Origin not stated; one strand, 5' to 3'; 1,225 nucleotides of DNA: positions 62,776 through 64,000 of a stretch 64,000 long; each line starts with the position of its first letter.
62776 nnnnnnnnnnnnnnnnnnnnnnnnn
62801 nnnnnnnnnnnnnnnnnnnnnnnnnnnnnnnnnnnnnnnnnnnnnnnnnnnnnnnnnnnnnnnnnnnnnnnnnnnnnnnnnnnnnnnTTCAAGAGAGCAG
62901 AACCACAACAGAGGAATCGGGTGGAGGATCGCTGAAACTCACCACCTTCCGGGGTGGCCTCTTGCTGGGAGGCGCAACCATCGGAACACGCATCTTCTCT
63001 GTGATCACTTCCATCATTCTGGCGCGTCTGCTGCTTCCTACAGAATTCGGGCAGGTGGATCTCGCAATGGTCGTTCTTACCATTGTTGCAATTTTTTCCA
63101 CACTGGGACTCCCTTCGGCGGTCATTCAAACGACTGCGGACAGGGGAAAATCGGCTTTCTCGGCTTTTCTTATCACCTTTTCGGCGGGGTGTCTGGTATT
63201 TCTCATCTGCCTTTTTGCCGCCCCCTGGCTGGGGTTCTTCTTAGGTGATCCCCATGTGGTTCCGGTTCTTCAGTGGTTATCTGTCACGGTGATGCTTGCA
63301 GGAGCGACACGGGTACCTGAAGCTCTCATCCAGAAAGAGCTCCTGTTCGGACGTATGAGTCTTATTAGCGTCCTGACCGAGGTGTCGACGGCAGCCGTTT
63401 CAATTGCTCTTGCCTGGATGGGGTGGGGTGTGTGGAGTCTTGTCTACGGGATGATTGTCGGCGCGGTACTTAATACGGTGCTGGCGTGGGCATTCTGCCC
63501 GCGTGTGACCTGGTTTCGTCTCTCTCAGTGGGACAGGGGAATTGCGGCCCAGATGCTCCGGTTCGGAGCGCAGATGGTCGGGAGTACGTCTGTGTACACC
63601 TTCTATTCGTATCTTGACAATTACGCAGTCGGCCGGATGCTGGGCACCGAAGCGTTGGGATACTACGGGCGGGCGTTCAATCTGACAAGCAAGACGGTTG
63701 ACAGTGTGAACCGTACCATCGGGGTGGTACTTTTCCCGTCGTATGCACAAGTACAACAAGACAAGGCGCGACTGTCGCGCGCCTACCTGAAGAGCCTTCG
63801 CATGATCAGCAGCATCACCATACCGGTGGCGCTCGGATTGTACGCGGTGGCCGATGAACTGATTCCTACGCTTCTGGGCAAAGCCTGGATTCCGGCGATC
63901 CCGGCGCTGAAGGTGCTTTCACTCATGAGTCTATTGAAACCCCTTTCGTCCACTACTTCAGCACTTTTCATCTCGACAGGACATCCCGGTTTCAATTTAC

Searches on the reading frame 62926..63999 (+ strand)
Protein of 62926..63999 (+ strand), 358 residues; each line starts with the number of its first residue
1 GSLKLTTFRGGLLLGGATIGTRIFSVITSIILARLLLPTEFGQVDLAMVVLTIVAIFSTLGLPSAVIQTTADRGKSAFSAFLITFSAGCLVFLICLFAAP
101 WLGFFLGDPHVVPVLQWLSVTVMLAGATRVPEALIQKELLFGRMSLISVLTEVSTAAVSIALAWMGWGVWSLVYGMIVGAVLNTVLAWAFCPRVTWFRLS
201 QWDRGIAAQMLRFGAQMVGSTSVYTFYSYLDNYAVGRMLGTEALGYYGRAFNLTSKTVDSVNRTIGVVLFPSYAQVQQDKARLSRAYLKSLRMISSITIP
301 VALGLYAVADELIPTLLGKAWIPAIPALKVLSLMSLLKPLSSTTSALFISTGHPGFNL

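Call 93: search_protein_families(library=pfam, proteins=[window:62926-63999:+], max_evalue=0.05)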
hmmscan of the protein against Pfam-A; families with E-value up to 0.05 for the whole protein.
window:62926-63999:+ (358 aa): 2 families
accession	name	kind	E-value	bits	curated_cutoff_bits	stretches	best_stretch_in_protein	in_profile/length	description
PF13440.11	Polysacc_synt_3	-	1.9e-71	241.2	23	1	31-326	1-293/293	Polysaccharide biosynthesis protein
PF01943.22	Polysacc_synt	-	1.6e-35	123.4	28.2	1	9-276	3-273/274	Polysaccharide biosynthesis protein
